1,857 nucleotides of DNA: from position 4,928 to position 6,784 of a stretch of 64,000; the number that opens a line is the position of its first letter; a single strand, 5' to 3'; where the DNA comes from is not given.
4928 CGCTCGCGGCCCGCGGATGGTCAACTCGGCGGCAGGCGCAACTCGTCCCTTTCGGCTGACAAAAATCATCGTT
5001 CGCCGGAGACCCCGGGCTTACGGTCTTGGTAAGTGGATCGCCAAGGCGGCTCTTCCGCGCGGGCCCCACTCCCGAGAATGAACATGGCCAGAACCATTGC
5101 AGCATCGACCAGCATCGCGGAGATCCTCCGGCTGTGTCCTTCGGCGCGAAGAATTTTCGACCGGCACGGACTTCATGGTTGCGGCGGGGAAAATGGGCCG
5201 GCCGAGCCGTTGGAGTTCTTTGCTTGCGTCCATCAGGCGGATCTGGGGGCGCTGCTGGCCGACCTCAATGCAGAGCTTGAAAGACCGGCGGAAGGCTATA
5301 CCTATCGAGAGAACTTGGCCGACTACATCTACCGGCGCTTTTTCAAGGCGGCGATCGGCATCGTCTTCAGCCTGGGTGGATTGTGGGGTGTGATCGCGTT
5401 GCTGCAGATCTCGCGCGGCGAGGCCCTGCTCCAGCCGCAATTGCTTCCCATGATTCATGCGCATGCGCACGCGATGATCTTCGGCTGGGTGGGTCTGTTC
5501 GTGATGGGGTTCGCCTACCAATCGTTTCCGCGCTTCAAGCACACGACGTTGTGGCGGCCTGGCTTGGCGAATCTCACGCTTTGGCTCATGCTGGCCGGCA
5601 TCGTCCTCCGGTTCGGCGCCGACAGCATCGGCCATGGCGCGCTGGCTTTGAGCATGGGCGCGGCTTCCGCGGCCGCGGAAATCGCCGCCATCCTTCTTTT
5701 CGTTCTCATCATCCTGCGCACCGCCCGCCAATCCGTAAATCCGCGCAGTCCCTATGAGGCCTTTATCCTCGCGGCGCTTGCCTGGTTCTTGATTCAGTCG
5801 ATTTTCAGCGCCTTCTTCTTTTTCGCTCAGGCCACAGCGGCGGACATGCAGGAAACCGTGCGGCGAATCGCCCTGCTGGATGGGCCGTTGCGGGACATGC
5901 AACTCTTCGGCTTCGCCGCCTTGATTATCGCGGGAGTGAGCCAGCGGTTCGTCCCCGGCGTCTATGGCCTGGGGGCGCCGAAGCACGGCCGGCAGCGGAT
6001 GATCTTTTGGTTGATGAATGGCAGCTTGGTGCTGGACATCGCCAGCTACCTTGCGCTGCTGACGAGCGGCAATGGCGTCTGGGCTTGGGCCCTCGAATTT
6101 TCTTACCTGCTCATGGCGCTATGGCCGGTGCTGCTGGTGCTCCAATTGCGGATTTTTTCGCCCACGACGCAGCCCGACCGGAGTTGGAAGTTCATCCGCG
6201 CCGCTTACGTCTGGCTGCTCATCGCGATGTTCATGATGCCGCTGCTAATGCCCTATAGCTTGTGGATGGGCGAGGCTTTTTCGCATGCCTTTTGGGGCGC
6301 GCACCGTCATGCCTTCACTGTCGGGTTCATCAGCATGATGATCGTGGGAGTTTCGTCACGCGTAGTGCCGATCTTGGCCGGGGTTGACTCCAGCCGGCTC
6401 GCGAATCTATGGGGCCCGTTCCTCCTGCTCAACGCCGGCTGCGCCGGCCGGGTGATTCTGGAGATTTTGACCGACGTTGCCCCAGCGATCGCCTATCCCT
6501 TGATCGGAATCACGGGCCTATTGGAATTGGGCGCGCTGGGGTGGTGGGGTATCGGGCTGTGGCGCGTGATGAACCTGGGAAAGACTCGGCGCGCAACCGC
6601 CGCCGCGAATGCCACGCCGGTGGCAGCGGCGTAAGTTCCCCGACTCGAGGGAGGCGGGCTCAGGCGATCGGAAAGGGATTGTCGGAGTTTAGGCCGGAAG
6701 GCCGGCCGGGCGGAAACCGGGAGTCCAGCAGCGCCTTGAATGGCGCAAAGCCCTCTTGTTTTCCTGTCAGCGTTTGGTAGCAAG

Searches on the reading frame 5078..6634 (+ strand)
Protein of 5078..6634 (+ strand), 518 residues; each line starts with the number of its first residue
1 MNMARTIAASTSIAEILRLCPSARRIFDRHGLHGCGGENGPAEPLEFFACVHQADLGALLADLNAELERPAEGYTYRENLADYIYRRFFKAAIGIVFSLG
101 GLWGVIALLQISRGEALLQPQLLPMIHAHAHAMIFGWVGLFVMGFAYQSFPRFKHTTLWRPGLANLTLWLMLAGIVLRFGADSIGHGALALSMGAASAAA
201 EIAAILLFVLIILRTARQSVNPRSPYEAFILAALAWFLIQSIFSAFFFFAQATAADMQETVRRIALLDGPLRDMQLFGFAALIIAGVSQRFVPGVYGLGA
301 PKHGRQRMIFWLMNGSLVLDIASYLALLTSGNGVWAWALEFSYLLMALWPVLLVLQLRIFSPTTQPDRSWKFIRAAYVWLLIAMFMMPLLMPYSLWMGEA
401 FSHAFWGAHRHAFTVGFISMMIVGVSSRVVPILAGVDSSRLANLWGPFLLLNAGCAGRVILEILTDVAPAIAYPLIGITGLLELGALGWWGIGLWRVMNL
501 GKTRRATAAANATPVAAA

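Call 6: search_protein_families(library=pfam, proteins=[window:5078-6634:+])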
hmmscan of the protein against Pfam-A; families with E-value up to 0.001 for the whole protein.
window:5078-6634:+ (518 aa): 2 families
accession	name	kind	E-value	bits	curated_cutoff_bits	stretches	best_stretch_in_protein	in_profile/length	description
PF05940.17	NnrS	-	3.1e-14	53.6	28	1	86-497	8-366/371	NnrS protein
PF00115.25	COX1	-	1.9e-06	27.4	34.8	1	92-258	9-183/436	Cytochrome C and Quinol oxidase polypeptide I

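Call 9: find_homologous_proteins(query=window:5078-6634:+, max_evalue=1e-20)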
Query window:5078-6634:+ (518 aa): 2241 proteins with E <= 1e-20 among 8000 candidates; the best 120 are listed.
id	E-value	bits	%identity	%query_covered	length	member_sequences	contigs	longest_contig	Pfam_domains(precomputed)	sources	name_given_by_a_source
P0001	0.0e+0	1140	100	100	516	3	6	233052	PF05940.18,PF00115.26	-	-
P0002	2.3e-269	913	78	99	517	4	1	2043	PF05940.18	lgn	-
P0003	1.1e-267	907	78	99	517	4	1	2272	PF05940.18,PF00115.26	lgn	-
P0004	1.1e-267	907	79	99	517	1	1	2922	PF05940.18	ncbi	-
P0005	3.7e-266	902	78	99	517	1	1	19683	PF05940.18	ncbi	ncbi:MAG: NnrS family protein [Terriglobia bacterium]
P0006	4.1e-266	902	78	99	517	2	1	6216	PF05940.18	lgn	-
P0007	5.2e-265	898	76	100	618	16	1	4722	PF05940.18,PF04405.20,PF08984.17,PF00115.26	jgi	-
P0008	2.0e-264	896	79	99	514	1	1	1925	PF05940.18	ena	-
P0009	3.9e-263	892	78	100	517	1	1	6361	PF05940.18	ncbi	ncbi:MAG: NnrS family protein [Terriglobia bacterium]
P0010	1.6e-261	887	77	99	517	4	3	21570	PF05940.18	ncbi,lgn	-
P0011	3.3e-261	886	76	99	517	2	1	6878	PF05940.18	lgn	-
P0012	1.1e-260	884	76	99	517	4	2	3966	PF05940.18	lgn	-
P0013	1.9e-260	883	76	99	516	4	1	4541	PF05940.18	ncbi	ncbi:MAG: NnrS family protein [Terriglobia bacterium]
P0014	2.0e-260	883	77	99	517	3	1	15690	PF05940.18,PF00115.26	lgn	-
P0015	1.2e-259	881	76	99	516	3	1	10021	PF05940.18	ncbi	ncbi:MAG: NnrS family protein [Terriglobia bacterium]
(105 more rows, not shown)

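Call 12: find_related_loci(query=A1, collection=genome_contigs, flank=8000)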
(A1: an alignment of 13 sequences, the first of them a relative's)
Query A1 (516 aa) in genome_contigs; peptide patterns used: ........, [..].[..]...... (x = any residue, [..] = any of these).
313 stretches matched a pattern; 261 encode a relative of the query (tblastn E <= 1e-3); the best 80 are kept; 80 distinct loci.
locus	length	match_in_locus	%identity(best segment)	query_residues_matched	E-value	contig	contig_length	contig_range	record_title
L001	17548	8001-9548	77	1-515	0e+0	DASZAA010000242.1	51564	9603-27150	MAG TPA_asm: Terriglobia bacterium isolate SMAG_U6376 k141_706482, whole genome shotgun sequence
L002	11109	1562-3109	77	1-515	0e+0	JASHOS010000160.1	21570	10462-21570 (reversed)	MAG: Terriglobia bacterium isolate JOPF029 JOPF_N10C_contig_94030, whole genome shotgun sequence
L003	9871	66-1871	78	1-515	0e+0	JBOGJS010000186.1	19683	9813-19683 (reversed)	MAG: Terriglobia bacterium isolate TC-S_metawrap_bin.80 k127_4137667, whole genome shotgun sequence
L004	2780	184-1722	78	4-515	0e+0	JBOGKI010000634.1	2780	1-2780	MAG: Terriglobia bacterium isolate SE1494_metabat2.bin.2_sub NODE_1921_length_2780_cov_1.160573, whole genome shotgun se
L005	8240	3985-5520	77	5-515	0e+0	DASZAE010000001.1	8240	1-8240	MAG TPA_asm: Terriglobia bacterium isolate SMAG_U6380 k141_591830, whole genome shotgun sequence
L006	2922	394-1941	79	1-515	0e+0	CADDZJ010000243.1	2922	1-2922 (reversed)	Acidobacteria bacterium isolate 19 genome assembly, contig: NODE_31186_length_2922_cov_61.626476, whole genome shotgun s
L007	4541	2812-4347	77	5-515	0e+0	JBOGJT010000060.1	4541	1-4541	MAG: Terriglobia bacterium isolate TC-S_metawrap_bin.63 k127_1779793, whole genome shotgun sequence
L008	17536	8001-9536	73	1-513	0e+0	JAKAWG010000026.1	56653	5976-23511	MAG: Acidobacteria bacterium isolate YP4.bin42 NODE_756_length_56653_cov_4.849096, whole genome shotgun sequence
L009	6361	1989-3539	78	1-516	0e+0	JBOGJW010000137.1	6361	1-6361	MAG: Terriglobia bacterium isolate TC-S_metawrap_bin.198 k127_3092700, whole genome shotgun sequence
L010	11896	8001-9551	72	1-516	0e+0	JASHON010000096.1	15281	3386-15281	MAG: Terriglobia bacterium isolate JOPF024 JOPF_A073_contig_40096, whole genome shotgun sequence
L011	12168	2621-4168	72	1-515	0e+0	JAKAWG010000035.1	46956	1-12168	MAG: Acidobacteria bacterium isolate YP4.bin42 NODE_1057_length_46956_cov_3.419398, whole genome shotgun sequence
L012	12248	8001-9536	76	3-513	0e+0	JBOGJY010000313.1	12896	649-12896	MAG: Terriglobia bacterium isolate TC-S_metawrap_bin.1 k127_1632517, whole genome shotgun sequence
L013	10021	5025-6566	76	3-515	0e+0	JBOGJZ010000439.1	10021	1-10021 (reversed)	MAG: Terriglobia bacterium isolate TC-S_metabat2.bin.79 k127_1288983, whole genome shotgun sequence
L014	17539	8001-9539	72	3-515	0e+0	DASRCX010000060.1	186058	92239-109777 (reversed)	MAG TPA_asm: Terriglobia bacterium isolate SMAG_U9964 k141_556317, whole genome shotgun sequence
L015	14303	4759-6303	71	1-514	0e+0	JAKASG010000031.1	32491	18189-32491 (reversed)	MAG: Acidobacteria bacterium isolate YP1.bin34 NODE_1160_length_32491_cov_6.754758, whole genome shotgun sequence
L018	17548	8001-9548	72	1-515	0e+0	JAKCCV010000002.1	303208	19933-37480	MAG: Acidobacteria bacterium isolate YP5.bin2 NODE_14_length_303208_cov_13.219836, whole genome shotgun sequence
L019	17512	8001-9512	72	13-515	0e+0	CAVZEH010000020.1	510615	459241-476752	MAG: uncultured Acidobacteriaceae bacterium isolate MFD06092.bin.2.40 genome assembly, contig: contig_7101, whole genome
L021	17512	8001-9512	73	3-505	0e+0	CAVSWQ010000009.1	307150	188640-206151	MAG: uncultured Acidobacteriota bacterium isolate MFD05684.bin.2.181 genome assembly, contig: contig_20292, whole genome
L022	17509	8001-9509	71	3-504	0e+0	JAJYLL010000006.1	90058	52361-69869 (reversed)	MAG: Acidobacteria bacterium isolate DBS2-1.bin74 NODE_433_length_90058_cov_3.076025, whole genome shotgun sequence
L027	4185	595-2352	66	5-515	0e+0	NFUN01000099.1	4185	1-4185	MAG: Acidobacteria subdivision 13 bacterium RH2 MAG17b RH2_MAG17b_99, whole genome shotgun sequence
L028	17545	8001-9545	65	2-515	0e+0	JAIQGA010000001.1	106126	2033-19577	MAG: Terriglobia bacterium isolate SRVP_29 SRVP18_hole-7m-from-trench_1_20cm_scaffold_123, whole genome shotgun sequence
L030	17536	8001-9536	63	5-515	0e+0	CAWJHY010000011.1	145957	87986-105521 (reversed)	MAG: uncultured Acidobacteriota bacterium isolate MFD03323.bin.2.41 genome assembly, contig: contig_31575, whole genome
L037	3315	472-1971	63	4-503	0e+0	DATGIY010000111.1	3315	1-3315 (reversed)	MAG TPA_asm: Terriglobales bacterium isolate SMAG_U9819 k141_632086, whole genome shotgun sequence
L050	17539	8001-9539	58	2-513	0e+0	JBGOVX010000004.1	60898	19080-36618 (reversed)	MAG: Terriglobia bacterium isolate OBJ_0618_7090110_105 k141_3800692_length_60898_cov_20.9956, whole genome shotgun sequ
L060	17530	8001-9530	59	5-513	0e+0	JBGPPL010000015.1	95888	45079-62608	MAG: Terriglobia bacterium isolate OBJ2_061818_050_14 k141_2031732_length_95888_cov_12.9985, whole genome shotgun sequen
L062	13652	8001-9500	60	5-505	0e+0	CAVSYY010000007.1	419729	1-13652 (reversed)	MAG: uncultured Acidobacteriota bacterium isolate MFD05512.bin.1.170 genome assembly, contig: contig_32083, whole genome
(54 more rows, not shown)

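Call 23: search_protein_families(library=pfam, proteins=[L037:2104-2808:+, L028:6139-7314:-, L007:2390-2617:+, L018:7219-7797:-, L013:6642-7094:-, L007:509-1294:-, L021:5508-7640:-, L060:5450-5956:-, L030:10436-12724:-, L030:14940-16661:+], max_evalue=0.001)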
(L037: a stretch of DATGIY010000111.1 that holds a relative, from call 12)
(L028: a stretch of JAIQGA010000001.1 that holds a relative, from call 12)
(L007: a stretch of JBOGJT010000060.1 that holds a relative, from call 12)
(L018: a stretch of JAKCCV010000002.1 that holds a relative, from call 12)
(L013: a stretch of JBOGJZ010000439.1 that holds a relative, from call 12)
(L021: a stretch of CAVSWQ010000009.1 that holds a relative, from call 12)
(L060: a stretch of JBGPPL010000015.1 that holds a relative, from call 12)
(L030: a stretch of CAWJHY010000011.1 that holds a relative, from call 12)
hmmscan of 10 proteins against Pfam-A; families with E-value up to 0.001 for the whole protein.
L037:2104-2808:+ (234 aa): 3 families
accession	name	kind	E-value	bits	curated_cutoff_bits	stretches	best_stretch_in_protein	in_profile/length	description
PF00027.35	cNMP_binding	-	1e-22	80.3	27.5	1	37-123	2-88/89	Cyclic nucleotide-binding domain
PF13545.12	HTH_Crp_2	-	4.8e-17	62.1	27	1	156-228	1-69/70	Crp-like helix-turn-helix domain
PF00325.26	Crp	-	7.8e-06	26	21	1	180-211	1-32/32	Bacterial regulatory proteins, crp family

L028:6139-7314:- (391 aa): 2 families
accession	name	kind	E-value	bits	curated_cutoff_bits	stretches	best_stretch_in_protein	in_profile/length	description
PF04055.27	Radical_SAM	-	8.1e-27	94.8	29.5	1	31-189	2-166/166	Radical SAM superfamily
PF13353.11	Fer4_12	-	0.0001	23.1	22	1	33-136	12-116/137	4Fe-4S single cluster domain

L007:2390-2617:+ (75 aa): 2 families
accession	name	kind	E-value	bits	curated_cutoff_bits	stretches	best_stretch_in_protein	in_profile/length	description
PF04405.19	ScdA_N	-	6.9e-08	32.5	32.5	1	21-71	5-55/56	Domain of Unknown function (DUF542)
PF08984.16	DUF1858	-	0.00048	20.6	32.2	0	21-64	7-58/59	Domain of unknown function (DUF1858)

L018:7219-7797:- (192 aa): 1 family
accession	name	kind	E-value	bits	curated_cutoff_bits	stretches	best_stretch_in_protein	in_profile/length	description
PF01814.28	Hemerythrin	-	2.2e-21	77.1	25.3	1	14-148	2-127/127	Hemerythrin HHE cation binding domain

L013:6642-7094:- (150 aa): 0 families

L007:509-1294:- (261 aa): 1 family
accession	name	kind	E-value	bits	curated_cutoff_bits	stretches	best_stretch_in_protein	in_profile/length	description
PF00034.26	Cytochrom_C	-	0.00017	23.3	21.3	1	126-205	4-88/90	Cytochrome c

L021:5508-7640:- (710 aa): 4 families
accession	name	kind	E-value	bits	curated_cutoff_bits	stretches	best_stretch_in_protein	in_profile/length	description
PF22113.1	Mtrc-MtrF_II-IV_dom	-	9.7e-07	28.9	30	0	252-332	86-166/176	Outer membrane cytochrome MtrC/MtrF-like, domains II/IV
PF14358.11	DUF4405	-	2.3e-06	28.5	26.7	1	95-144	7-65/66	Domain of unknown function (DUF4405)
PF13435.11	Cytochrome_C554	-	6.9e-06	27.4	20.8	1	252-329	4-83/84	Cytochrome c554 and c-prime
PF14522.11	Cytochrome_C7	-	2.7e-05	24.3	24.8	0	291-333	13-52/67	Cytochrome c7 and related cytochrome c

L060:5450-5956:- (168 aa): 1 family
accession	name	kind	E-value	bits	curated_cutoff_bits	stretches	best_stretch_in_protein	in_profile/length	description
PF02082.26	Rrf2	-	1.1e-29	103.7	30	1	10-136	4-131/132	Iron-dependent Transcriptional regulator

L030:10436-12724:- (762 aa): 2 families
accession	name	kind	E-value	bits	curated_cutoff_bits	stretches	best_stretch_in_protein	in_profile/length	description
PF22085.1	NorB_cytochrome_c-like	-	1.2e-59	202.2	29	1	45-219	1-181/181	Nitric oxide reductase subunit B, cytochrome c-like domain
PF00115.25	COX1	-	3.4e-50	171.6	34.8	1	288-735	4-435/436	Cytochrome C and Quinol oxidase polypeptide I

L030:14940-16661:+ (573 aa): 2 families
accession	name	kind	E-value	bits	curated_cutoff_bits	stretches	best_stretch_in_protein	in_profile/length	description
PF00174.25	Oxidored_molyb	-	2.9e-33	115.3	24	1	412-551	10-165/169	Oxidoreductase molybdopterin binding domain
PF01292.26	Ni_hydr_CYTB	-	1.8e-14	54.3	30.1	1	89-312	2-169/179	Prokaryotic cytochrome b561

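Call 24: search_protein_families(library=ncbifam, proteins=[L037:2104-2808:+, L028:6139-7314:-, L012:9624-10322:-, window:5084-6634:+], max_evalue=0.001)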
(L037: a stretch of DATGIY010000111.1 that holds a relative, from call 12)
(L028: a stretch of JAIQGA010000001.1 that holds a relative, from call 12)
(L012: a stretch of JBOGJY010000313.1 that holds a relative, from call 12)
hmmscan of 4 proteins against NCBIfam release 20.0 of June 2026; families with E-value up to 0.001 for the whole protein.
L037:2104-2808:+ (234 aa): 14 families
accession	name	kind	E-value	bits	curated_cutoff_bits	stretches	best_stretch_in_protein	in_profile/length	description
NF006901.0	PRK09392.1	equivalog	7e-22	77.9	211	1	8-228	4-219/236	transcriptional activator FtrB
NF008732.0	PRK11753.1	equivalog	1.6e-20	73.5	266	1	25-220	14-210/214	cAMP-activated global transcriptional regulator CRP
NF050806.1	TransRegFixKCaul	equivalog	9.2e-19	67.5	300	1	32-228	21-212/215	transcriptional regulator FixK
NF008365.0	PRK11161.1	subfamily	3.5e-16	59.2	228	1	23-232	35-245/250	fumarate/nitrate reduction transcriptional regulator Fnr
NF053664.1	TransRegPtrACyano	equivalog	8.2e-16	57.9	300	1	55-224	30-194/196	Crp/Fnr family transcriptional regulator PtrA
NF045989.1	TransRegFnrLRhodb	equivalog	3e-14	52.8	300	1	13-231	15-236/245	transcriptional regulator FnrL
TIGR03697.1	NtcA_cyano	equivalog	4.1e-13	49.5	244.95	1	42-222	1-184/193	global nitrogen regulator NtcA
NF041163.2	encap_f2b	equivalog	3.2e-12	46.3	400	1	10-132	70-194/450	family 2B encapsulin nanocompartment shell protein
TIGR03896.1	cyc_nuc_ocin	subfamily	1.4e-11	44.3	161.05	1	8-136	134-263/317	bacteriocin-type transport-associated protein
NF052518.1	TransRegLdrP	equivalog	1.8e-11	44.4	300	1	42-231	7-189/195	transcriptional regulator LdrP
NF050815.1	TransActFtrBCaul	equivalog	3.1e-11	43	300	1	12-226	10-219/251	transcriptional activator FtrB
NF058543.1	ActPatMycb56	equivalog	4.4e-09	35.6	460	1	17-144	2-127/317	acetyltransferase Pat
NF007707.0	PRK10402.1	subfamily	7.1e-08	32.3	180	1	37-163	34-160/226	transcriptional regulator YeiL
NF010499.0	PRK13918.1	equivalog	3e-07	30.2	274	1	38-229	16-200/205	CRP/FNR family transcriptional regulator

L028:6139-7314:- (391 aa): 60 families (the best 25 are shown)
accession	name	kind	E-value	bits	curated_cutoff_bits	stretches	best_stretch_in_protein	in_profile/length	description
TIGR04053.2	TIGR04053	equivalog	1.7e-149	498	395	1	20-384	2-366/366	TIGR04053 family radical SAM/SPASM domain-containing protein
TIGR04545.1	rSAM_ahbD_hemeb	equivalog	1.8e-104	349.8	500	1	27-384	1-339/339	heme b synthase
TIGR04055.1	rSAM_NirJ2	equivalog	8.7e-67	225.9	500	2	27-251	1-225/326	putative heme d1 biosynthesis radical SAM protein NirJ2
TIGR04546.1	rSAM_ahbC_deAc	equivalog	3.6e-55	187.4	650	2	23-214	37-223/390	12,18-didecarboxysiroheme deacetylase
TIGR04347.1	pseudo_SAM_Halo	equivalog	1.7e-52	179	525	2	14-233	27-245/390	TIGR04347 family pseudo-SAM/SPASM protein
TIGR04054.1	rSAM_NirJ1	equivalog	7.9e-52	176.2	650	2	26-220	36-230/387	putative heme d1 biosynthesis radical SAM protein NirJ1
TIGR04051.1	rSAM_NirJ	equivalog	2.6e-51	174.7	515.45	2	27-212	3-186/354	heme d1 biosynthesis radical SAM protein NirJ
TIGR03962.1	mycofact_rSAM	equivalog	2.7e-45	155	265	2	24-210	10-193/339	mycofactocin radical SAM maturase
NF050035.1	rSAM_WgK_link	exception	1.7e-39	135.9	650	2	20-238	3-221/367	radical SAM/SPASM peptide maturase WgkB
TIGR04303.1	GeoRSP_rSAM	equivalog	2.2e-36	126.1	400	2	24-206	3-181/325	GeoRSP system radical SAM/SPASM protein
NF045574.1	sacti_mat_StsB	exception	3.3e-36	125.1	625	2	15-212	84-279/466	StsB family radical SAM/SPASM domain sactipeptide maturase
TIGR02109.1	PQQ_syn_pqqE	equivalog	4.7e-36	124.5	381.35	2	24-193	5-173/358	pyrroloquinoline quinone biosynthesis protein PqqE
TIGR03913.1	rad_SAM_trio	equivalog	1.9e-33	115.6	591.75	2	25-208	18-198/477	GDL motif peptide-associated radical SAM/SPASM maturase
TIGR04340.1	rSAM_ACGX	hypoth_equivalog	1.6e-27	96.7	400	1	26-230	3-209/341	radical SAM/SPASM domain protein, ACGX system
TIGR04103.1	rSAM_nif11_3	equivalog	3.4e-27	95.1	725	1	28-234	7-212/412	nif11-class peptide radical SAM maturase 3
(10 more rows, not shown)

L012:9624-10322:- (232 aa): 14 families
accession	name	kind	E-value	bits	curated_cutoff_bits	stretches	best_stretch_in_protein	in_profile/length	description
NF006901.0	PRK09392.1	equivalog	1.2e-24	87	211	1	8-225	8-218/236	transcriptional activator FtrB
NF050806.1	TransRegFixKCaul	equivalog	2.7e-23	82.3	300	1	28-226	21-212/215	transcriptional regulator FixK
NF008732.0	PRK11753.1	equivalog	1.6e-22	80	266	1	21-216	14-209/214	cAMP-activated global transcriptional regulator CRP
NF008365.0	PRK11161.1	subfamily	2.1e-18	66.5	228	1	23-229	42-244/250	fumarate/nitrate reduction transcriptional regulator Fnr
TIGR03697.1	NtcA_cyano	equivalog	3.1e-17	63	244.95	1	40-224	3-188/193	global nitrogen regulator NtcA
NF053664.1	TransRegPtrACyano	equivalog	5.1e-17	61.8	300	1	50-221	29-193/196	Crp/Fnr family transcriptional regulator PtrA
NF045989.1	TransRegFnrLRhodb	equivalog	6.2e-17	61.6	300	1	22-230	28-237/245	transcriptional regulator FnrL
NF052518.1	TransRegLdrP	equivalog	2.7e-14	53.6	300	1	38-229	7-189/195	transcriptional regulator LdrP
NF050815.1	TransActFtrBCaul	equivalog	7.3e-12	45.1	300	1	8-224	10-219/251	transcriptional activator FtrB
NF041163.2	encap_f2b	equivalog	1.5e-10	40.8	400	1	6-127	70-193/450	family 2B encapsulin nanocompartment shell protein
NF010499.0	PRK13918.1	equivalog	7.6e-09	35.4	274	1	32-226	14-199/205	CRP/FNR family transcriptional regulator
NF007707.0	PRK10402.1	subfamily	7.7e-08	32.2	180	1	32-160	33-161/226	transcriptional regulator YeiL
NF058543.1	ActPatMycb56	equivalog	2e-06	26.9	460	1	14-142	3-129/317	acetyltransferase Pat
TIGR03896.1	cyc_nuc_ocin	subfamily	6e-06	25.8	161.05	1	37-131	168-262/317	bacteriocin-type transport-associated protein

window:5084-6634:+ (516 aa): 2 families
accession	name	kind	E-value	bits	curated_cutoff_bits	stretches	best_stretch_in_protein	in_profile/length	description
TIGR03980.1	prismane_assoc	subfamily_domain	1.5e-05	24.9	44.95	1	7-62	3-58/58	hybrid cluster protein-associated redox disulfide domain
NF011053.0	PRK14485.1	subfamily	4e-05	22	1080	1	124-176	343-395/716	putative bifunctional cbb3-type cytochrome c oxidase subunit I/II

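Call 25: find_encoding_contigs(protein=P0001, flank=10000, max_places=6)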
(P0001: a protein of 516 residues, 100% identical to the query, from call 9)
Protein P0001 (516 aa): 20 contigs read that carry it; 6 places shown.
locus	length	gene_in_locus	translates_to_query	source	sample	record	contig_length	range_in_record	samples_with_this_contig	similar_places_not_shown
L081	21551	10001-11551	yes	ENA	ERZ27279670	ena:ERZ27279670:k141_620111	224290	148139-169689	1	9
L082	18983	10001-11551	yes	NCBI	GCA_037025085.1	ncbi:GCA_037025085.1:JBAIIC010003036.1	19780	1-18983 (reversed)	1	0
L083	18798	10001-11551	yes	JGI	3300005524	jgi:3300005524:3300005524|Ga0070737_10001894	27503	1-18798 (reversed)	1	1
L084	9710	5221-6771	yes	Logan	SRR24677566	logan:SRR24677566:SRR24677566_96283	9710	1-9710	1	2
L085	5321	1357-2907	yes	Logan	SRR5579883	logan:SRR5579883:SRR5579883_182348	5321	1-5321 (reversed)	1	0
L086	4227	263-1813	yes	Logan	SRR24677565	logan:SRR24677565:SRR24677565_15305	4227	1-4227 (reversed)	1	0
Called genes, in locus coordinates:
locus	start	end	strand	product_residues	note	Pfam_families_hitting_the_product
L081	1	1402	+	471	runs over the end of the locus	PF00072:Response_reg, PF00158:Sigma54_activat, PF01078:Mg_chelatase (faint), PF14532:Sigma54_activ_2, PF07728:AAA_5 (weak), PF25601:AAA_lid_14, PF02954:HTH_8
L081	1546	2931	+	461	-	PF02518:HATPase_c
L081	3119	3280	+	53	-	-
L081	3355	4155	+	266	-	PF11236:DUF3037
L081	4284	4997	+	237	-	PF02463:SMC_N (weak), PF00005:ABC_tran, PF13304:AAA_21 (faint)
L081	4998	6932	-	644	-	PF00122:E1-E2_ATPase, PF00702:Hydrolase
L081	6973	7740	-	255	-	PF04405:ScdA_N, PF01814:Hemerythrin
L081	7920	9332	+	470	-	PF01408:GFO_IDH_MocA, PF22725:GFO_IDH_MocA_C3 (faint), PF19051:GFO_IDH_MocA_C2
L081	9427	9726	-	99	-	PF10006:DUF2249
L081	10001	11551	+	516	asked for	PF05940:NnrS, PF00115:COX1 (weak)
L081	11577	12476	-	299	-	-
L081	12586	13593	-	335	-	PF14315:DUF4380 (weak)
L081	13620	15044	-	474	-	PF02952:Fucose_iso_C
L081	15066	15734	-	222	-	PF00596:Aldolase_II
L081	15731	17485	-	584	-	PF00370:FGGY_N (faint), PF02782:FGGY_C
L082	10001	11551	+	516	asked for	PF05940:NnrS, PF00115:COX1 (weak)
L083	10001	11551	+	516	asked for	PF05940:NnrS, PF00115:COX1 (weak)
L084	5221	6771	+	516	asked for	PF05940:NnrS, PF00115:COX1 (weak)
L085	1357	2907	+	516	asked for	PF05940:NnrS, PF00115:COX1 (weak)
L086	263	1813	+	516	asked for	PF05940:NnrS, PF00115:COX1 (weak)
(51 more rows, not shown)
